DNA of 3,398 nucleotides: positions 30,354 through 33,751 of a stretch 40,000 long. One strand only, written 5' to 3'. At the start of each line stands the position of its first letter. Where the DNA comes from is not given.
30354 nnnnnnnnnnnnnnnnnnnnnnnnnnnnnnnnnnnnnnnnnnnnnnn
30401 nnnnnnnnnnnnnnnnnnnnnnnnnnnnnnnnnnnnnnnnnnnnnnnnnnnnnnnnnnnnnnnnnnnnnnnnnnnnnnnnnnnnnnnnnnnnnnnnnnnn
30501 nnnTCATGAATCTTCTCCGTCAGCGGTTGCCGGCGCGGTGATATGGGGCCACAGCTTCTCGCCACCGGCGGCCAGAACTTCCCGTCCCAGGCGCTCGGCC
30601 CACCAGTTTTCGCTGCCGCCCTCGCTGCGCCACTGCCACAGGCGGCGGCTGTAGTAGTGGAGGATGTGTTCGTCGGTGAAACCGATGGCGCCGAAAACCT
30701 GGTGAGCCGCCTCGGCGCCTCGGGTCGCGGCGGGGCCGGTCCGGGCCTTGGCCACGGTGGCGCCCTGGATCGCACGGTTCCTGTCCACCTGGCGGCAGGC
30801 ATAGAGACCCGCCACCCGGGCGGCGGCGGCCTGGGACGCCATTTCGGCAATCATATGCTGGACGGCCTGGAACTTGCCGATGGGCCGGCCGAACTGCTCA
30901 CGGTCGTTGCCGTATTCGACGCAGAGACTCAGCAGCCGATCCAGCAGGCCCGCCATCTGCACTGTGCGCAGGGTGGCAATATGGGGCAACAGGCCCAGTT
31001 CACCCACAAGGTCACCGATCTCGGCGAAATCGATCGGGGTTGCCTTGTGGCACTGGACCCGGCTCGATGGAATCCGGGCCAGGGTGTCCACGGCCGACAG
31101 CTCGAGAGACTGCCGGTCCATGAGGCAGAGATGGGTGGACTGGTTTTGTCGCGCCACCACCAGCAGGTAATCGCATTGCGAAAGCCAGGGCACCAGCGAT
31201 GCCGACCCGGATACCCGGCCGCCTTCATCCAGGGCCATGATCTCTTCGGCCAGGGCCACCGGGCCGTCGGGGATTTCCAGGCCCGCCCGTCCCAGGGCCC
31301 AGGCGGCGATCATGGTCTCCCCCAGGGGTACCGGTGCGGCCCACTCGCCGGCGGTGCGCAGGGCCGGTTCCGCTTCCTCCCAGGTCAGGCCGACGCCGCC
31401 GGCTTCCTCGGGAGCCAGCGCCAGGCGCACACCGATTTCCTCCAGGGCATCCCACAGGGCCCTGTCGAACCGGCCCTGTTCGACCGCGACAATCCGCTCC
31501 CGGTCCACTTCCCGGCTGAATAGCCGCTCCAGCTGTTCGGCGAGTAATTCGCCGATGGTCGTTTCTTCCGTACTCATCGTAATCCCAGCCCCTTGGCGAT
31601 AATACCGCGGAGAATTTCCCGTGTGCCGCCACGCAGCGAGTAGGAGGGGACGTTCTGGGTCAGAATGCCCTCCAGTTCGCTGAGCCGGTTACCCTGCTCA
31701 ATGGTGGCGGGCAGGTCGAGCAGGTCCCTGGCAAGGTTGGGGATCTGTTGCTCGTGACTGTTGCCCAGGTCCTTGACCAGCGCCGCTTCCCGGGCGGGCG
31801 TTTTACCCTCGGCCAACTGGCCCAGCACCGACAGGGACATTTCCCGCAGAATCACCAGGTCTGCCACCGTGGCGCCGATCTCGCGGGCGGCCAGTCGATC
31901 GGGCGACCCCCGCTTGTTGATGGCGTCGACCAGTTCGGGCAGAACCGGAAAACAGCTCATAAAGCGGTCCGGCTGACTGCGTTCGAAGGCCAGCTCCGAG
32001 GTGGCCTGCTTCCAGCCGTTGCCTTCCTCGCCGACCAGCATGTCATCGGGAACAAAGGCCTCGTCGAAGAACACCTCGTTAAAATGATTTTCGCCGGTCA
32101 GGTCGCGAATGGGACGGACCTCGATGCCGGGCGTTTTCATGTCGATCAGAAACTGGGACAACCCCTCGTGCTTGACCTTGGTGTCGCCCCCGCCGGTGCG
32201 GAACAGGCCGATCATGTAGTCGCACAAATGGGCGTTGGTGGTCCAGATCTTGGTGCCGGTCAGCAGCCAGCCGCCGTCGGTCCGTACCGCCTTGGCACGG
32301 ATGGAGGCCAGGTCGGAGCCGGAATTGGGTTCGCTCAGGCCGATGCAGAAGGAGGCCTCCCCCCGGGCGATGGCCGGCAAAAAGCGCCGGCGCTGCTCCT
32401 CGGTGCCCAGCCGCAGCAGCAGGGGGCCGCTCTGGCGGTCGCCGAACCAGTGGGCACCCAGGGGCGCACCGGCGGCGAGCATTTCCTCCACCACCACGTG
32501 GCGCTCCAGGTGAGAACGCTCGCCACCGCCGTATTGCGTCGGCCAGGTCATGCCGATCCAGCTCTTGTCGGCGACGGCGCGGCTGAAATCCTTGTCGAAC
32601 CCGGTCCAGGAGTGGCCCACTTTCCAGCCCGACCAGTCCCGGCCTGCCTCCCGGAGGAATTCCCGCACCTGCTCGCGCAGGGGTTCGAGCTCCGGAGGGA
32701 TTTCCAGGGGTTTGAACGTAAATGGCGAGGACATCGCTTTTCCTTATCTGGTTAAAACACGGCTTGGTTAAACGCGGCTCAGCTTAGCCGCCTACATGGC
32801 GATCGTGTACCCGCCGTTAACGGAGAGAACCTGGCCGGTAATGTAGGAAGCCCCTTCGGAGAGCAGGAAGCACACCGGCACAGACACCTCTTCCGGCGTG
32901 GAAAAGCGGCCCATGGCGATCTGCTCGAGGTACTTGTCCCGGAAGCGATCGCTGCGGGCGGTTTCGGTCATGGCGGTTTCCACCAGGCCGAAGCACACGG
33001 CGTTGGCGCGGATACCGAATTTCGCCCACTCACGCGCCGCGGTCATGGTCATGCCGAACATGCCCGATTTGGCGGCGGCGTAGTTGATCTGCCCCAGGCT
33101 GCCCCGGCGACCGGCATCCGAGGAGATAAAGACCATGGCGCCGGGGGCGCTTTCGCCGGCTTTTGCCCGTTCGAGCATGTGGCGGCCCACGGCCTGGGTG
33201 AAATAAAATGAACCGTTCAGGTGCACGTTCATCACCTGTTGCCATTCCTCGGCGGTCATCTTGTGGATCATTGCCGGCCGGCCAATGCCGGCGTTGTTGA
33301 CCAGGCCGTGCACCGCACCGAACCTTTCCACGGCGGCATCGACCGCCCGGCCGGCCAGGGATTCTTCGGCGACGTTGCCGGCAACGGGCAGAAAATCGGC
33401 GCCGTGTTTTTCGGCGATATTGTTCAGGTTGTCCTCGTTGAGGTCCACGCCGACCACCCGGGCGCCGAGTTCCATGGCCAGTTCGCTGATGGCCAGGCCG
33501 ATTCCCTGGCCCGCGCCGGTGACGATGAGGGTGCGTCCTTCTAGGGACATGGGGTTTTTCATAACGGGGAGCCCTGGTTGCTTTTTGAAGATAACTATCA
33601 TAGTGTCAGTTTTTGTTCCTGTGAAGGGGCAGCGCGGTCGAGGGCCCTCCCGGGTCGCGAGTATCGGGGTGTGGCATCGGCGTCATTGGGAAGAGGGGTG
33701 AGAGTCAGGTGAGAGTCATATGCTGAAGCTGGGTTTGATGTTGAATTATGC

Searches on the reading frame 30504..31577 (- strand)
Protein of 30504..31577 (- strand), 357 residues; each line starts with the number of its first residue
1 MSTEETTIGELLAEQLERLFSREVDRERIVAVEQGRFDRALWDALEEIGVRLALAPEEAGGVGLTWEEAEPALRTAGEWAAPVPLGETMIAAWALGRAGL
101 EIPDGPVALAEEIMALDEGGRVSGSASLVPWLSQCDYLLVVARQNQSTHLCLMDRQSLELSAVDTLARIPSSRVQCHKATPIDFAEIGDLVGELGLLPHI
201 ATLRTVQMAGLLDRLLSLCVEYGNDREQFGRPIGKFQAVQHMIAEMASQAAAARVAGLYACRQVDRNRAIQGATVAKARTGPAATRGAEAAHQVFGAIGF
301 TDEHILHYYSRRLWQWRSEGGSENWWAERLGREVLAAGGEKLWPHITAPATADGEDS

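Call 84: search_protein_families(library=pfam, proteins=[window:30504-31577:-], max_evalue=0.00001)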
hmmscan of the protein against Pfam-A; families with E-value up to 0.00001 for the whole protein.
window:30504-31577:- (357 aa): 1 family
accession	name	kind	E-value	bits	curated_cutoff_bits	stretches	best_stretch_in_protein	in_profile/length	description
PF00441.29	Acyl-CoA_dh_1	-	6.4e-20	72.3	22.4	1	205-332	19-147/150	Acyl-CoA dehydrogenase, C-terminal domain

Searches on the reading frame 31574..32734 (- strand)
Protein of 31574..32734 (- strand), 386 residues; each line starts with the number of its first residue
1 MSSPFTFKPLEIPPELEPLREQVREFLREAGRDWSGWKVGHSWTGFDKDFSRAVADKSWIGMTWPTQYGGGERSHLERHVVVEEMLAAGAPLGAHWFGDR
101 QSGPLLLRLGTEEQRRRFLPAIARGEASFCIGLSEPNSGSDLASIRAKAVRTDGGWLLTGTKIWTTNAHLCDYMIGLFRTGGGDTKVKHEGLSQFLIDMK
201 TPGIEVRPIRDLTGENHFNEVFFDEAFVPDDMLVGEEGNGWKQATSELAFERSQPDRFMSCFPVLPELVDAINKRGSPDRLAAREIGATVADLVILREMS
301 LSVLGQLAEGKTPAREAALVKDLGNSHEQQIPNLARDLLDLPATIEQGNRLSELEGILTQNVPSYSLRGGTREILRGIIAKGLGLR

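Call 84: search_protein_families(library=pfam, proteins=[window:31574-32734:-], max_evalue=0.00001)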
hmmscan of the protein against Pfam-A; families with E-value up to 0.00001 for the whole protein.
window:31574-32734:- (386 aa): 2 families
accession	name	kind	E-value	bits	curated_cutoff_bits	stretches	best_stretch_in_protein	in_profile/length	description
PF02770.24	Acyl-CoA_dh_M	-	2.7e-21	76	33.3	1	130-224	1-95/97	Acyl-CoA dehydrogenase, middle domain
PF02771.21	Acyl-CoA_dh_N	-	3.1e-19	69.8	22.9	1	14-126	2-113/113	Acyl-CoA dehydrogenase, N-terminal domain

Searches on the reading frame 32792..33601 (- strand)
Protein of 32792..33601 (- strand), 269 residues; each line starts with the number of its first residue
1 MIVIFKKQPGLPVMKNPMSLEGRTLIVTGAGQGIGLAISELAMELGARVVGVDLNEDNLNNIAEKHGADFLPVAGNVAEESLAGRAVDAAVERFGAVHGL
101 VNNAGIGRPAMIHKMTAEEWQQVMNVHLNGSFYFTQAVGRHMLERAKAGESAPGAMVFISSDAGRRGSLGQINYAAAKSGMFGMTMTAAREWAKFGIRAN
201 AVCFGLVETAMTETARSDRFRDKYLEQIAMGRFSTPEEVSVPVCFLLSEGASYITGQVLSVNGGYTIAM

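Call 84: search_protein_families(library=pfam, proteins=[window:32792-33601:-], max_evalue=0.00001)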
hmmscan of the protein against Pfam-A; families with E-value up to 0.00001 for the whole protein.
window:32792-33601:- (269 aa): 3 families
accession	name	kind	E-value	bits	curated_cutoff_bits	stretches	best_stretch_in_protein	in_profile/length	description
PF13561.12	adh_short_C2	-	3.8e-56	190.7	27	1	29-266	1-236/236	Enoyl-(Acyl carrier protein) reductase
PF00106.31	adh_short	-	1.4e-49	168.7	26.6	1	24-218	2-193/195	short chain dehydrogenase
PF08659.16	KR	-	1.5e-15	58.1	22.6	1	24-207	2-178/180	KR domain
